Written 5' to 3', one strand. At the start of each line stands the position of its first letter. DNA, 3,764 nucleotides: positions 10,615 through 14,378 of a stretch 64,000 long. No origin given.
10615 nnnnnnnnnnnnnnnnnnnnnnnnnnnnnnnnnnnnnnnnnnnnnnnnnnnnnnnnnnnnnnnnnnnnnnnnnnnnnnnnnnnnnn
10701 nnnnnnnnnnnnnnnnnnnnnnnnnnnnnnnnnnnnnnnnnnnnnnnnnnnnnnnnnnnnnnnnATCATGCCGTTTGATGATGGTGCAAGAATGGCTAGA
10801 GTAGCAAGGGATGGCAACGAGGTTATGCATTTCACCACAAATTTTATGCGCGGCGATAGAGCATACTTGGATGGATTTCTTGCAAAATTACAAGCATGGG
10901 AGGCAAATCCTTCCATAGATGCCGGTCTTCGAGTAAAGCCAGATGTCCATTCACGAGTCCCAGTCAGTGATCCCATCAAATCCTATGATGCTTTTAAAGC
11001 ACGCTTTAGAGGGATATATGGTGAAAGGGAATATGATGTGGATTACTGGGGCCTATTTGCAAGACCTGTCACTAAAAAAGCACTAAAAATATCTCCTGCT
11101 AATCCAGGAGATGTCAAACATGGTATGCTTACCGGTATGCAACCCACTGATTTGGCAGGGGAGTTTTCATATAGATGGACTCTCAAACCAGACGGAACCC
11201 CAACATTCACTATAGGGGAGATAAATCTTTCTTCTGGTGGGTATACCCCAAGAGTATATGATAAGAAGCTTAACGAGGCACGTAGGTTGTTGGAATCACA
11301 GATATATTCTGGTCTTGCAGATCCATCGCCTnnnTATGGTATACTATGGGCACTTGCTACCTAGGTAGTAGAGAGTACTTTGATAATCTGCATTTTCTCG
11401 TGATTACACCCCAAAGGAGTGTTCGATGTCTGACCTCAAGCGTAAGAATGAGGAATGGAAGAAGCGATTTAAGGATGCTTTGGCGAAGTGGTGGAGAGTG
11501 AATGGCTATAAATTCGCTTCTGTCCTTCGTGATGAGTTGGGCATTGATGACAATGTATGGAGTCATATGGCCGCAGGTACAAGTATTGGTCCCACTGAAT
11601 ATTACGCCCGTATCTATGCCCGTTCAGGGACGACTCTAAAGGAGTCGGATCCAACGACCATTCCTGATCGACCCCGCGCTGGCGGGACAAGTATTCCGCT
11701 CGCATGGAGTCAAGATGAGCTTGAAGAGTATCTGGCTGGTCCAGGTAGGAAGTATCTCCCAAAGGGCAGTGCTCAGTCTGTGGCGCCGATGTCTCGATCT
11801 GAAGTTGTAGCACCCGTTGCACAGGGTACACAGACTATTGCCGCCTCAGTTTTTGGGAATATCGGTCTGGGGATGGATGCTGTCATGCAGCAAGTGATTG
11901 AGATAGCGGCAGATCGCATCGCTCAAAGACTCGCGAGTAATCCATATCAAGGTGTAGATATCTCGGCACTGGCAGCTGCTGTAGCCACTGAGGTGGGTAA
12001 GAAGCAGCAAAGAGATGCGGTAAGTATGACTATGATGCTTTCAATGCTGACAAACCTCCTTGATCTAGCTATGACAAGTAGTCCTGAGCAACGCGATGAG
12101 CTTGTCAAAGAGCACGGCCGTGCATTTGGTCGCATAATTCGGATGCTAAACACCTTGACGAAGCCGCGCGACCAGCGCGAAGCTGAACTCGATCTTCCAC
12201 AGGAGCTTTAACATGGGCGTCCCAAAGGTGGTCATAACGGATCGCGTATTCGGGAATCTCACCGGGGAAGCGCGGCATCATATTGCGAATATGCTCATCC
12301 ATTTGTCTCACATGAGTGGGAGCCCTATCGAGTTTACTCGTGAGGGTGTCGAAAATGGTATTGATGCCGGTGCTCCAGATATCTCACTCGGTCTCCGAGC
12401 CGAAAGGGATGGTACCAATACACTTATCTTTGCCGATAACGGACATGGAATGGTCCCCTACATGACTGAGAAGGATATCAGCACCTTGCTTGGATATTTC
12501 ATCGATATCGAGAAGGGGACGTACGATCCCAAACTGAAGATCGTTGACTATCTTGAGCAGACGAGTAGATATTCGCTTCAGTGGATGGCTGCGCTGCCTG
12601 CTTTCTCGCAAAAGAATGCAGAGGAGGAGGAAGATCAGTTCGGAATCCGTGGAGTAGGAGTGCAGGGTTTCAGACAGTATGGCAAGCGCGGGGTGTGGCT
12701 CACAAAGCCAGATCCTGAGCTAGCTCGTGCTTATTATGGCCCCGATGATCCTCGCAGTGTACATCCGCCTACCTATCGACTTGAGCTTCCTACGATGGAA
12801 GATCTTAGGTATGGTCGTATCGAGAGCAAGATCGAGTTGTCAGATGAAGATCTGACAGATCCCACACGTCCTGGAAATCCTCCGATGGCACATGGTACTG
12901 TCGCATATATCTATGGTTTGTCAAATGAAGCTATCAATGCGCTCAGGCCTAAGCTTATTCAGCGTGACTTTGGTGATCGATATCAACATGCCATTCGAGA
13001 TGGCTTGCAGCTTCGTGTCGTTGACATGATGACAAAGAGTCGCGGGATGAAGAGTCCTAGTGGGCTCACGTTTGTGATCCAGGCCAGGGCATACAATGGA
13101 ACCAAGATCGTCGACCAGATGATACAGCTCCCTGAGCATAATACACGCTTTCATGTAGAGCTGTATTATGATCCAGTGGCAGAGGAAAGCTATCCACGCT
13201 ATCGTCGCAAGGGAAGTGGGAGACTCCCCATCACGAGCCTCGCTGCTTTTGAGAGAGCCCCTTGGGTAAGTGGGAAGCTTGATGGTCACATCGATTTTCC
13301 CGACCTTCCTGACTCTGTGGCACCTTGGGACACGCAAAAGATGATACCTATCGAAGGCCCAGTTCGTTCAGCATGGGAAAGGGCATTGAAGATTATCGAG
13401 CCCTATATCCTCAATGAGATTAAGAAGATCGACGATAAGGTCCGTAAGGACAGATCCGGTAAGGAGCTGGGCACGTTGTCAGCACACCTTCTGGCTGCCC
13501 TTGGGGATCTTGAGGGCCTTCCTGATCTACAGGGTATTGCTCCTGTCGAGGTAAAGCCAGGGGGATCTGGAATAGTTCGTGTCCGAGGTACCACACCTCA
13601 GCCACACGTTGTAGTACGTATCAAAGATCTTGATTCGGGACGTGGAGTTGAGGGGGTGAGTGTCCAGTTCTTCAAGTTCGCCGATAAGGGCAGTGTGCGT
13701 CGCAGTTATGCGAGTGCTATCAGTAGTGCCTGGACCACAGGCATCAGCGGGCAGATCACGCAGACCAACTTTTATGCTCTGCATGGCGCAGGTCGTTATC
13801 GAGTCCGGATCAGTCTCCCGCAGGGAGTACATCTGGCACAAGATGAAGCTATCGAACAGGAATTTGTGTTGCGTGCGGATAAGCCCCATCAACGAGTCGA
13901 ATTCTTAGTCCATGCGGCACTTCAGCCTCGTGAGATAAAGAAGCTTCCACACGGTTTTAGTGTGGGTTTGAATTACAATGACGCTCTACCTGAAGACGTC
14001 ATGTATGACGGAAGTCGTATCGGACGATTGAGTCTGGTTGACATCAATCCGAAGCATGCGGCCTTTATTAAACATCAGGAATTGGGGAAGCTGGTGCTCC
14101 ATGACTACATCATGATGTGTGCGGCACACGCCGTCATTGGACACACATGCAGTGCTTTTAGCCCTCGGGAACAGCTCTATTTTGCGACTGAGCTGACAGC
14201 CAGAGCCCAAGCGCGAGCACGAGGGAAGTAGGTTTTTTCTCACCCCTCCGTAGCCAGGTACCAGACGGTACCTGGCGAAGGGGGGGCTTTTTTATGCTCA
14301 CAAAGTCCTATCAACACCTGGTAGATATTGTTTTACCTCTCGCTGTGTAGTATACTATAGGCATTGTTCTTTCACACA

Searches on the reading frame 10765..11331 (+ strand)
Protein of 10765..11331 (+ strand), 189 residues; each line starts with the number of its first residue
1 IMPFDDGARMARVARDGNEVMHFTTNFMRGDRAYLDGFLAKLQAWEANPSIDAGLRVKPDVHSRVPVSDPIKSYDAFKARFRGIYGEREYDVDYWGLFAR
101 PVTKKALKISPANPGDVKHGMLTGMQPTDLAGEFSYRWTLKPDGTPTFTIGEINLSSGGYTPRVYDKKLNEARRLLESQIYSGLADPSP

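Call 55: search_solved_structures(query=window:10765-11331:+, max_evalue=10)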
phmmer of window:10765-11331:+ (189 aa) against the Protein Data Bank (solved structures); distinct sequences matched with E-value up to 10: 0.

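Call 74: search_protein_families(library=padloc, max_evalue=0.01, proteins=[window:10765-11331:+])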
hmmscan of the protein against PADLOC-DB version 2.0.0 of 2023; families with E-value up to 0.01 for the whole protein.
window:10765-11331:+ (189 aa): 0 families

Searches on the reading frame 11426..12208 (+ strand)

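Call 8: search_protein_families(library=pfam, max_evalue=0.1, proteins=[window:11426-12208:+])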
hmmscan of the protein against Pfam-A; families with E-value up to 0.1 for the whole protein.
window:11426-12208:+ (261 aa): 3 families
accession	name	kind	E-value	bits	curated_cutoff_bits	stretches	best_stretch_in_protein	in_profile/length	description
PF17928.6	TetR_C_22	-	0.019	15.7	26.4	1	179-230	49-101/113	Tetracyclin repressor-like, C-terminal domain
PF17918.6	TetR_C_15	-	0.088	13.9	26.8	0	184-229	53-99/108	Tetracyclin repressor-like, C-terminal domain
PF21636.2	PPP1R21_C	-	0.092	13.2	27.3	0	185-231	14-60/160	Protein phosphatase 1 regulatory subunit 21, C-terminal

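Call 9: search_protein_families(library=ncbifam, max_evalue=0.1, proteins=[window:11426-12208:+])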
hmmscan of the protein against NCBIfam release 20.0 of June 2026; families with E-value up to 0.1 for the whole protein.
window:11426-12208:+ (261 aa): 2 families
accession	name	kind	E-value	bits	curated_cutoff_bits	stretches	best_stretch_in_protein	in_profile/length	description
TIGR02204.1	MsbA_rel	hypoth_equivalog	0.023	13.4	780.4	1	121-227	409-515/576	ABC transporter, permease/ATP-binding protein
TIGR03849.2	arch_ComA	equivalog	0.047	13.1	280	0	184-212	121-149/241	phosphosulfolactate synthase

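Call 74: search_protein_families(library=padloc, max_evalue=0.01, proteins=[window:11426-12208:+])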
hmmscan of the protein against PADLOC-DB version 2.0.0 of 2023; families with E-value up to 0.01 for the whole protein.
window:11426-12208:+ (261 aa): 0 families

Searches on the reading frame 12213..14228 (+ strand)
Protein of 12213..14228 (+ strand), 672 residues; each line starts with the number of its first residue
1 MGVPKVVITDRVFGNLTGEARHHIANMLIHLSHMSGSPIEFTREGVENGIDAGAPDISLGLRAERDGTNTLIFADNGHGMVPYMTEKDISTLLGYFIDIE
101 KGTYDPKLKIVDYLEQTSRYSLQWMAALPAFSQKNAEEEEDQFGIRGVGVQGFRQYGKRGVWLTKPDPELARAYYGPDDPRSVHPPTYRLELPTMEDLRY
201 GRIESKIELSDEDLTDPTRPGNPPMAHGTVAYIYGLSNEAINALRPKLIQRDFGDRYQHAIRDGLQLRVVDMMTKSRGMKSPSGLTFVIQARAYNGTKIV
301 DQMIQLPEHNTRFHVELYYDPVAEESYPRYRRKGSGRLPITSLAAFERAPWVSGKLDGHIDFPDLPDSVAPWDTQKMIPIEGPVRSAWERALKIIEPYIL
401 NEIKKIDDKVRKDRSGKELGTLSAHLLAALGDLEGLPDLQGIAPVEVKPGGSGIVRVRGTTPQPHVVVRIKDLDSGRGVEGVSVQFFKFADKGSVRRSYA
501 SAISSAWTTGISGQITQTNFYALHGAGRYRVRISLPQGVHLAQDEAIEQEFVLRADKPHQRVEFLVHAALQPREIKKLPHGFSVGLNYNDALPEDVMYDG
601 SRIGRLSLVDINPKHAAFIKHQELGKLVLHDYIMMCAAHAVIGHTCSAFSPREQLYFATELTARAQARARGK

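Call 8: search_protein_families(library=pfam, max_evalue=0.1, proteins=[window:12213-14228:+])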
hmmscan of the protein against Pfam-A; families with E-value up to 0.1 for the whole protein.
window:12213-14228:+ (672 aa): 2 families
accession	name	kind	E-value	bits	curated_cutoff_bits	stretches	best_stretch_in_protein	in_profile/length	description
PF13589.12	HATPase_c_3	-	0.00091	19.7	25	1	44-82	9-47/137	Histidine kinase-, DNA gyrase B-, and HSP90-like ATPase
PF02518.31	HATPase_c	-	0.013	16.4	26.4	0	43-84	11-53/111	Histidine kinase-, DNA gyrase B-, and HSP90-like ATPase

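Call 9: search_protein_families(library=ncbifam, max_evalue=0.1, proteins=[window:12213-14228:+])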
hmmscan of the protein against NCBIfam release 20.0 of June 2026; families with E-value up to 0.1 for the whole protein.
window:12213-14228:+ (672 aa): 3 families
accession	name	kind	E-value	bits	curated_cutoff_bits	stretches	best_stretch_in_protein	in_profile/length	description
NF000952.0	PRK00095.2-2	subfamily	0.0022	16.5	840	1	38-81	23-64/623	DNA mismatch repair endonuclease MutL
TIGR00585.2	mutl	equivalog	0.0029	16.6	180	1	38-81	21-62/555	DNA mismatch repair endonuclease MutL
NF000953.0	PRK00095.2-4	equivalog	0.075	11.9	693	0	40-81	25-64/611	DNA mismatch repair endonuclease MutL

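Call 74: search_protein_families(library=padloc, max_evalue=0.01, proteins=[window:12213-14228:+])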
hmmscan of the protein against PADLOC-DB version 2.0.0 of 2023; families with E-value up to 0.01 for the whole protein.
window:12213-14228:+ (672 aa): 0 families
